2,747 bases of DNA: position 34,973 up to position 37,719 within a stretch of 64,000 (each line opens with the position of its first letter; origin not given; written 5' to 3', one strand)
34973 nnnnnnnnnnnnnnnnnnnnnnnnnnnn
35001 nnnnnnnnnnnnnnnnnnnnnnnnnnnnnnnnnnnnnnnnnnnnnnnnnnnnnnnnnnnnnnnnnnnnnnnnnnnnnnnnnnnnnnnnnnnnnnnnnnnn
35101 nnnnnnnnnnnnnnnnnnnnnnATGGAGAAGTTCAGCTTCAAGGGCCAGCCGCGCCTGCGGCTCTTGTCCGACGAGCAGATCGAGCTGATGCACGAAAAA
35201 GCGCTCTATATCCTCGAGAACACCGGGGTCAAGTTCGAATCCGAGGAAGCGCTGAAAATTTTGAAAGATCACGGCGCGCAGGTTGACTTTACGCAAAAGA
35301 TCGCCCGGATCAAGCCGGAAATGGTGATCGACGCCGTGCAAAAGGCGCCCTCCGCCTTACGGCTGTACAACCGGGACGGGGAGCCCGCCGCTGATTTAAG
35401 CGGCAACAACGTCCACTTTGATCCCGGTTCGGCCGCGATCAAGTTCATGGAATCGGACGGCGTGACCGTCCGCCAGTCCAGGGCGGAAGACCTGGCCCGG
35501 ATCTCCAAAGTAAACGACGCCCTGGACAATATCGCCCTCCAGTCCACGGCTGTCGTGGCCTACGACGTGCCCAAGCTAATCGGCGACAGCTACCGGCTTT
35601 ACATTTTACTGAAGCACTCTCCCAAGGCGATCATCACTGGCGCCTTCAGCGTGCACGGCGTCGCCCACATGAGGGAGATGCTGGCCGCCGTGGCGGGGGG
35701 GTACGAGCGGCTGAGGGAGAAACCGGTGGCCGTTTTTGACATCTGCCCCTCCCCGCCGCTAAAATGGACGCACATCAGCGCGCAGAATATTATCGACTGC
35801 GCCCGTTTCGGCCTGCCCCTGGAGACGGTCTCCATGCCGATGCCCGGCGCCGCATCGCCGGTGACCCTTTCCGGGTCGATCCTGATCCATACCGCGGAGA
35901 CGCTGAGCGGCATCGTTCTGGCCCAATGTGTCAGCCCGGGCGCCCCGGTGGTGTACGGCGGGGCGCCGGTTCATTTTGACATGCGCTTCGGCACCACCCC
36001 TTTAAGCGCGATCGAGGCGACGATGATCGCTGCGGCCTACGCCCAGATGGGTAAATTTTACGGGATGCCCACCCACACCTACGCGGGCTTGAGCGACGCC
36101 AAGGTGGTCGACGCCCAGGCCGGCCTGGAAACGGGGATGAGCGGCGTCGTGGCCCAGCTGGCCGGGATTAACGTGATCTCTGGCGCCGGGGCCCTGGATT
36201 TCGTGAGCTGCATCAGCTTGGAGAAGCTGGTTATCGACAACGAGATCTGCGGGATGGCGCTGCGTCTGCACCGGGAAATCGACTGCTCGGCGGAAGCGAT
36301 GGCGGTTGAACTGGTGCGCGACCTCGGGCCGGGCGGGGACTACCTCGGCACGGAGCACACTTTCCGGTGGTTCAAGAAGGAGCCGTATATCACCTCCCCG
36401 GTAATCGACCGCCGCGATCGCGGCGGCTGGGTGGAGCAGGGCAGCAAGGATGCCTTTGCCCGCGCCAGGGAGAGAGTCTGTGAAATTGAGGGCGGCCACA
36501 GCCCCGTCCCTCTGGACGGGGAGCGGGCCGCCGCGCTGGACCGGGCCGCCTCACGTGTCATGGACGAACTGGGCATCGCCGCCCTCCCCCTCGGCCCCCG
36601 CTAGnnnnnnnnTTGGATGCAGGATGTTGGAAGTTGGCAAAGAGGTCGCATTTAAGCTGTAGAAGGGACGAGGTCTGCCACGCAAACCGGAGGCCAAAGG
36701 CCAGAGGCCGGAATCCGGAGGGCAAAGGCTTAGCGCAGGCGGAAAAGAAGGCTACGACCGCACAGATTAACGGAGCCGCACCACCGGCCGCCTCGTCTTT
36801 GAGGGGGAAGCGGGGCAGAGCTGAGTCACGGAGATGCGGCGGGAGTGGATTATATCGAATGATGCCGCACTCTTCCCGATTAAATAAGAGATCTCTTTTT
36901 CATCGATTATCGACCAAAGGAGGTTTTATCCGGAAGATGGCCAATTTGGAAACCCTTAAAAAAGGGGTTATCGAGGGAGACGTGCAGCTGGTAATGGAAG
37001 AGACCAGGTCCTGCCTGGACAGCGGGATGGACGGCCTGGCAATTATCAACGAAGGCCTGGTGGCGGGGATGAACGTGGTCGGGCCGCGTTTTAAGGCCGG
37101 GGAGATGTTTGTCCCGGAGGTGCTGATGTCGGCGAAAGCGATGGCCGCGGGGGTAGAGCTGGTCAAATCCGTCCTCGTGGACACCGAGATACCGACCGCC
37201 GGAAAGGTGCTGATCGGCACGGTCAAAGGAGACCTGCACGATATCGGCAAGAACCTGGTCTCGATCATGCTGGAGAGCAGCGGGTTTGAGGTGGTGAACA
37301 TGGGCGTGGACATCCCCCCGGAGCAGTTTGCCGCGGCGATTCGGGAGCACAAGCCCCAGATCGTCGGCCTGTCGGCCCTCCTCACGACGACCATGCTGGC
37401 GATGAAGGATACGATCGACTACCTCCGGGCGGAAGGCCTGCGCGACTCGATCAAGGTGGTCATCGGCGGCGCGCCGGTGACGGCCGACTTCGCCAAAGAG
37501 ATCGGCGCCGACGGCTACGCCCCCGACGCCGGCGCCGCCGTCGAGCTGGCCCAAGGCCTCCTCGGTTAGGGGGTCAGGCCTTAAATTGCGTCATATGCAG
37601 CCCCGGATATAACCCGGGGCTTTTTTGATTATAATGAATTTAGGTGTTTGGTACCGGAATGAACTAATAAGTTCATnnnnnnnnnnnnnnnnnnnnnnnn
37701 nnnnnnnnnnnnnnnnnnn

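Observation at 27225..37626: Sigma-54 regulon: one PAS-AAA+ activator followed by three GG-N10-GC promoters driving a transporter, GNAT-KamA and MttB/corrinoid modules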

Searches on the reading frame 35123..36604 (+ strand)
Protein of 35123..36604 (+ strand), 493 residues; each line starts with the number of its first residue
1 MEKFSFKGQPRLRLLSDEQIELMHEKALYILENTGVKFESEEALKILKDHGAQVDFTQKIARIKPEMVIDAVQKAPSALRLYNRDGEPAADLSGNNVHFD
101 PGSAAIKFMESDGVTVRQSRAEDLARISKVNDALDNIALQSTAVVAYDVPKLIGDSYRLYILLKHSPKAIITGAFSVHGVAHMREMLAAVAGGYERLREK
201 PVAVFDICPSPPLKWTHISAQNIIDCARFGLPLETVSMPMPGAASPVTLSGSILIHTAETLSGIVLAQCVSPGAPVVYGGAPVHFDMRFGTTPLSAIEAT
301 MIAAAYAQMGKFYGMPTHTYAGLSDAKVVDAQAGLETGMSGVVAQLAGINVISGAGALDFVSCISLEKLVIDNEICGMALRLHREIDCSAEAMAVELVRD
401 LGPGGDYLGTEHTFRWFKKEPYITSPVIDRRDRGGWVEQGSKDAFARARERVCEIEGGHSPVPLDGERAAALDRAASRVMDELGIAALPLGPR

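Call 7: search_protein_families(library=pfam, proteins=[window:35123-36604:+])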
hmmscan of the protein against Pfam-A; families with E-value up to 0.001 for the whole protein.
window:35123-36604:+ (493 aa): 1 family
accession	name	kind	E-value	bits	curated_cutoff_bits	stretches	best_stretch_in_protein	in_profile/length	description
PF06253.16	MTTB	-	2.4e-91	306.7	25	1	8-479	27-495/500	Trimethylamine methyltransferase (MTTB)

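Call 8: search_protein_families(library=ncbifam, proteins=[window:35123-36604:+])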
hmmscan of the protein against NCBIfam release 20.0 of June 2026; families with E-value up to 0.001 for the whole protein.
window:35123-36604:+ (493 aa): 1 family
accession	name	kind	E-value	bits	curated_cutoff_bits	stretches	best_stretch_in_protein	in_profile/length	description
TIGR02369.2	trimeth_pyl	equivalog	2.2e-128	428.7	525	1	11-473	2-462/469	[trimethylamine--corrinoid protein] Co-methyltransferase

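Call 39: search_solved_structures(query=window:35123-36604:+, max_evalue=0.001)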
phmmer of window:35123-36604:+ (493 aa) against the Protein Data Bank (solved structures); distinct sequences matched with E-value up to 0.001: 5.
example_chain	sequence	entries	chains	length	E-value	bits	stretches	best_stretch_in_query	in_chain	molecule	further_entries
7xcl_A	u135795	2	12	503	4.9e-74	252.9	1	11-467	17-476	Trimethylamine methyltransferase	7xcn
7xcm_A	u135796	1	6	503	6.5e-74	252.4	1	11-467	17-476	Trimethylamine methyltransferase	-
2qne_A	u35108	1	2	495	7e-70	239.1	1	5-474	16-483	Putative methyltransferase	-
9yce_A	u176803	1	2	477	2e-69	237.7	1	10-474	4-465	Glycine betaine methyltransferase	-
4yyc_A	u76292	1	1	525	3.7e-33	118.1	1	13-449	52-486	Putative trimethylamine methyltransferase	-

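Call 60: search_solved_structures(query=window:35123-36604:+, max_evalue=1e-30, show_alignments=4)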
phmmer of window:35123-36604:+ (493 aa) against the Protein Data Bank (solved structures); distinct sequences matched with E-value up to 1e-30: 5.
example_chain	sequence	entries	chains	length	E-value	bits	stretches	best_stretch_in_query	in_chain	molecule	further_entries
7xcl_A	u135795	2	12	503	4.9e-74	252.9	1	11-467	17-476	Trimethylamine methyltransferase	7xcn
7xcm_A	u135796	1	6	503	6.5e-74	252.4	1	11-467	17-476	Trimethylamine methyltransferase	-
2qne_A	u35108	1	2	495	7e-70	239.1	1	5-474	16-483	Putative methyltransferase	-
9yce_A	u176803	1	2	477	2e-69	237.7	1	10-474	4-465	Glycine betaine methyltransferase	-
4yyc_A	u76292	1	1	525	3.7e-33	118.1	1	13-449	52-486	Putative trimethylamine methyltransferase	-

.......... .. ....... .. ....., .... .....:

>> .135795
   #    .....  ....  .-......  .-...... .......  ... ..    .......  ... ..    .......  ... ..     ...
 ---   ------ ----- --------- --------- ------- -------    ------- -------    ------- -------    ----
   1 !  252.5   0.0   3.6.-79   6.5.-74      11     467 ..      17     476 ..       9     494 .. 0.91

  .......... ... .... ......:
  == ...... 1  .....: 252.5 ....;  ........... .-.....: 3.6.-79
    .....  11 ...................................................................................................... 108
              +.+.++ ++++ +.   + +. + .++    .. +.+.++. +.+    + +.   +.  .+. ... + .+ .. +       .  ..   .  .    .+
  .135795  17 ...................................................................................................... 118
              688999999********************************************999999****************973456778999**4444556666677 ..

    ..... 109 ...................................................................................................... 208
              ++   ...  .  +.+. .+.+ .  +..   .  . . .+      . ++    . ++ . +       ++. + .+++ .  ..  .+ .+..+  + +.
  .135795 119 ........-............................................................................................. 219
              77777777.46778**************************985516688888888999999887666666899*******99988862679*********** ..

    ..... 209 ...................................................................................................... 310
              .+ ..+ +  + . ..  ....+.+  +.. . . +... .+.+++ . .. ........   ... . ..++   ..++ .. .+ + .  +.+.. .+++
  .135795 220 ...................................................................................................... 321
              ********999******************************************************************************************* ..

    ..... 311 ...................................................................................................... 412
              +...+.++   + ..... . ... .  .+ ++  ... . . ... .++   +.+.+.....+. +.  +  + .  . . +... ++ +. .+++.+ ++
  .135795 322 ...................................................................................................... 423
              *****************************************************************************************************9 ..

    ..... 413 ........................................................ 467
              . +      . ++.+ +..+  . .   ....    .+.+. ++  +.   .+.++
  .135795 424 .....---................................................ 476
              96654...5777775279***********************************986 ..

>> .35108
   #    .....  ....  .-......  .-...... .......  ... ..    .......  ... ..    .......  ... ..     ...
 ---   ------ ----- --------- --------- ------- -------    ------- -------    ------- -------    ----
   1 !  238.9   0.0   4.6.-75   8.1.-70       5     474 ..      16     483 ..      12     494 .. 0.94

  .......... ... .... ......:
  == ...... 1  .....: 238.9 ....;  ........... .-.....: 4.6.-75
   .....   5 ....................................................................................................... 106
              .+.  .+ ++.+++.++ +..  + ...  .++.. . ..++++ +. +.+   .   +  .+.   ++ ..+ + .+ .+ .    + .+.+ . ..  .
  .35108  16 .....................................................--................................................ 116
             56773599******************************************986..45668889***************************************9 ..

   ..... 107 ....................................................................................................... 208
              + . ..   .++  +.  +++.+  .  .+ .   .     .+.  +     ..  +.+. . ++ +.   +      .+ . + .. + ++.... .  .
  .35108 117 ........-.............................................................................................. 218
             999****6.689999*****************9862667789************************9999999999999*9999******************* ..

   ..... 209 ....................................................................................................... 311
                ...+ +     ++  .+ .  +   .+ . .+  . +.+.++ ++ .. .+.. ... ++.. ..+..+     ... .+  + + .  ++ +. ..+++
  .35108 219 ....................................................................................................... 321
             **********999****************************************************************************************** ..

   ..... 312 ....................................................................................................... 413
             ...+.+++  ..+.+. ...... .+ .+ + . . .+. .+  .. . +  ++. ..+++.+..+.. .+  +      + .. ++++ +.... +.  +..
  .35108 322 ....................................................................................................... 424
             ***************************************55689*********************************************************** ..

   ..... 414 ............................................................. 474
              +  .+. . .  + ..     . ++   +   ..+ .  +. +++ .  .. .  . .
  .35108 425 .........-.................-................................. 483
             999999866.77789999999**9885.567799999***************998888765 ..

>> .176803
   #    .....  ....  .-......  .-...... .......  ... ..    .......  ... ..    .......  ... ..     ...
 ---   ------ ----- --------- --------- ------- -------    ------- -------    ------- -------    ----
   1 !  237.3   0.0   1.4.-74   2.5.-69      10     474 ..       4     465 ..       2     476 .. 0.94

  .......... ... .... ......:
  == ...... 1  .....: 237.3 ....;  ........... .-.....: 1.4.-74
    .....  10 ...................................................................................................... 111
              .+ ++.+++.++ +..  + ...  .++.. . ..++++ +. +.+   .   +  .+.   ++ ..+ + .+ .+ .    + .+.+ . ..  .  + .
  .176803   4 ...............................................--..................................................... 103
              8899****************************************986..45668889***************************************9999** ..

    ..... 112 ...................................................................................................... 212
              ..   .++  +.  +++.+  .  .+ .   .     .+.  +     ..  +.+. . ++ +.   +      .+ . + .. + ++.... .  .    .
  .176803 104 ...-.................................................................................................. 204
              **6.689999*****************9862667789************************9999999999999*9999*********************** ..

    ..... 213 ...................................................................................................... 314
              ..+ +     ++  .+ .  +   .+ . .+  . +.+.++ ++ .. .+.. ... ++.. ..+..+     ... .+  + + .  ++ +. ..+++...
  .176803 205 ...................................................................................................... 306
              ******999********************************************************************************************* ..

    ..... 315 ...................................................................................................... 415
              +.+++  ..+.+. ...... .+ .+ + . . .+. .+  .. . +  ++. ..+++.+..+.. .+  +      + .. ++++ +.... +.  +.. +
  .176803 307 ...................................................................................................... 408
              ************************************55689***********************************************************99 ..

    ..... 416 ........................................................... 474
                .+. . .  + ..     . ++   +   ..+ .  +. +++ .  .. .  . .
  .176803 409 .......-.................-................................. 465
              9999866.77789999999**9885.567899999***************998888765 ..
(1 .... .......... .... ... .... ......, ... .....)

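Call 98: find_homologous_proteins(query=window:35123-36604:+, max_evalue=1e-40)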
Query window:35123-36604:+ (493 aa): 6921 proteins with E <= 1e-40 among 8000 candidates; the best 120 are listed.
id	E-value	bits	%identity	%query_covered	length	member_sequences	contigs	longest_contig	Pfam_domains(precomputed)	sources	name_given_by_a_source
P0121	0.0e+0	1102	100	100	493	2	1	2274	PF06253.17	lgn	-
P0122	2.9e-284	961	85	100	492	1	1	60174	PF06253.17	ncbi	ncbi:MAG: trimethylamine methyltransferase family protein, partial [Bacillota bacterium]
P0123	2.3e-263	892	79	100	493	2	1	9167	PF06253.17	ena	-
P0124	3.4e-262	888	79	100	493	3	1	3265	PF06253.17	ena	-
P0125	1.8e-260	883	78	100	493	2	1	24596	PF06253.17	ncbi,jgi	-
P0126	9.3e-254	860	76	100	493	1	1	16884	PF06253.17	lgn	-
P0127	2.8e-253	859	76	100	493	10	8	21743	PF06253.17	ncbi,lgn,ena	-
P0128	4.2e-253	858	75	100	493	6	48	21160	PF06253.17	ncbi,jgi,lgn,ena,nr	ncbi:MAG TPA: trimethylamine methyltransferase family protein [Bacillota bacterium]|jgi:trimethylami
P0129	6.7e-252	854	75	100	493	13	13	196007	PF06253.17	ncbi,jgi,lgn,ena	jgi:trimethylamine--corrinoid protein Co-methyltransferase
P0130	1.0e-249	847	74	100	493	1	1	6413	PF06253.17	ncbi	-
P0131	1.2e-248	844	74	100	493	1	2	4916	PF06253.17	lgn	-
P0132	2.6e-248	842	74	100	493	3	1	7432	PF06253.17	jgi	-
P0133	8.3e-248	841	74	100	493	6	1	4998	PF06253.17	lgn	-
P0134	1.6e-247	840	73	100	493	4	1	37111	PF06253.17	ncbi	-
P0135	3.1e-247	839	74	100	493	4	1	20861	PF06253.17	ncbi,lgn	-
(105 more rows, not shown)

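Call 99: find_encoding_contigs(protein=P0121, flank=3000, max_places=4)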
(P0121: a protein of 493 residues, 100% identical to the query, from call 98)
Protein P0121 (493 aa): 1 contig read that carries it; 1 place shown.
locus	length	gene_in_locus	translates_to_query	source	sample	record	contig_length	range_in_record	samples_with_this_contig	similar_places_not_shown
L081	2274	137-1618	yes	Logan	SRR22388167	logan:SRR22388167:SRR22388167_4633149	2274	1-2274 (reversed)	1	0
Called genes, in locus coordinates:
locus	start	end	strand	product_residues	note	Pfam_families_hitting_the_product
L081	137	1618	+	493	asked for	PF06253:MTTB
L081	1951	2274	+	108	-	?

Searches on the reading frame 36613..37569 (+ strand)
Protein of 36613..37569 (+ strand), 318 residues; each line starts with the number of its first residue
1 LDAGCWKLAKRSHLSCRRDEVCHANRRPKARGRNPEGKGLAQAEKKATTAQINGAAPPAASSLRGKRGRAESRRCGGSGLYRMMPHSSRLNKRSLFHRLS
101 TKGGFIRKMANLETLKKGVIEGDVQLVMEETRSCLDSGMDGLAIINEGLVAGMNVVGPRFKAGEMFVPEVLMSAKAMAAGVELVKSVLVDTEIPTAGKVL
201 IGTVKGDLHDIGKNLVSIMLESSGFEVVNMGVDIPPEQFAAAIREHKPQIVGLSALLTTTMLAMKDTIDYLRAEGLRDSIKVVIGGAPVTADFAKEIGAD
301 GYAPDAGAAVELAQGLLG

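Call 7: search_protein_families(library=pfam, proteins=[window:36613-37569:+])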
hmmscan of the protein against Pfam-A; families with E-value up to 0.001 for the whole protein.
window:36613-37569:+ (318 aa): 2 families
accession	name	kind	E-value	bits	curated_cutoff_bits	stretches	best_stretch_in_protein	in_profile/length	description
PF02310.24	B12-binding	-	2.3e-30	105.4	32.1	1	197-310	1-120/121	B12 binding domain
PF02607.22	B12-binding_2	-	1.9e-19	70.1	23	1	113-184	3-73/74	B12 binding domain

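Call 8: search_protein_families(library=ncbifam, proteins=[window:36613-37569:+])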
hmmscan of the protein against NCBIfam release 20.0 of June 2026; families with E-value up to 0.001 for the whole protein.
window:36613-37569:+ (318 aa): 15 families
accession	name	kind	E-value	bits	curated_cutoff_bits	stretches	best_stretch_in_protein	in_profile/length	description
NF047996.1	corrin_MtgC_2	exception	2.7e-69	232.8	370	1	114-316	7-209/212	glycine betaine-specific corrinoid protein MtgC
TIGR02370.1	pyl_corrinoid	subfamily_domain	6.4e-62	208.4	215.3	1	115-308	2-196/197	methyltransferase cognate corrinoid protein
NF047995.1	corrinoid_MtgC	exception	8.8e-61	205.1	310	1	112-317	5-213/215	glycine betaine-specific corrinoid protein MtgC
NF041607.1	dimeth_corrin_MtbC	equivalog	6.3e-58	195.6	350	1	123-316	9-202/203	dimethylamine corrinoid protein MtbC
TIGR02082.1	metH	equivalog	1e-44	152.5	1010.85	1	107-302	642-837/1182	methionine synthase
NF040655.1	MtaC_Meth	equivalog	4.6e-44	150.4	420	1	111-316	35-237/253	methanol--corrinoid protein MtaC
NF040669.1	MtaC2_Meth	equivalog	4.7e-39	134.3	450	1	113-316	44-245/267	methanol--corrinoid protein MtaC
NF007024.0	PRK09490.1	equivalog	3.5e-36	124.4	1497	1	107-289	657-842/1234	methionine synthase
NF002612.0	PRK02261.1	equivalog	1.2e-12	47.6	110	1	198-289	5-95/148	methylaspartate mutase subunit S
TIGR01501.1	MthylAspMutase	equivalog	3.1e-09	36.7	135.8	1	199-288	4-92/134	methylaspartate mutase subunit S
NF052513.1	TransRegCarH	equivalog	1.3e-08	34.5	400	1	144-300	115-262/274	HTH-type transcriptional repressor CarH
TIGR00640.1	acid_CoA_mut_C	subfamily_domain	2.5e-08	34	57.45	1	198-294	4-99/132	methylmalonyl-CoA mutase C-terminal domain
NF052385.1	Lys_5_6_beta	equivalog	9.3e-08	32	280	1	224-301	138-218/241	lysine 5,6-aminomutase subunit beta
NF006944.0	PRK09426.1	equivalog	8.9e-07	27.2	876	1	156-300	547-694/721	methylmalonyl-CoA mutase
NF040743.1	ornith_mutase_E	equivalog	1.6e-06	26.4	800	1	198-301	597-707/730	D-ornithine 4,5-aminomutase subunit OraE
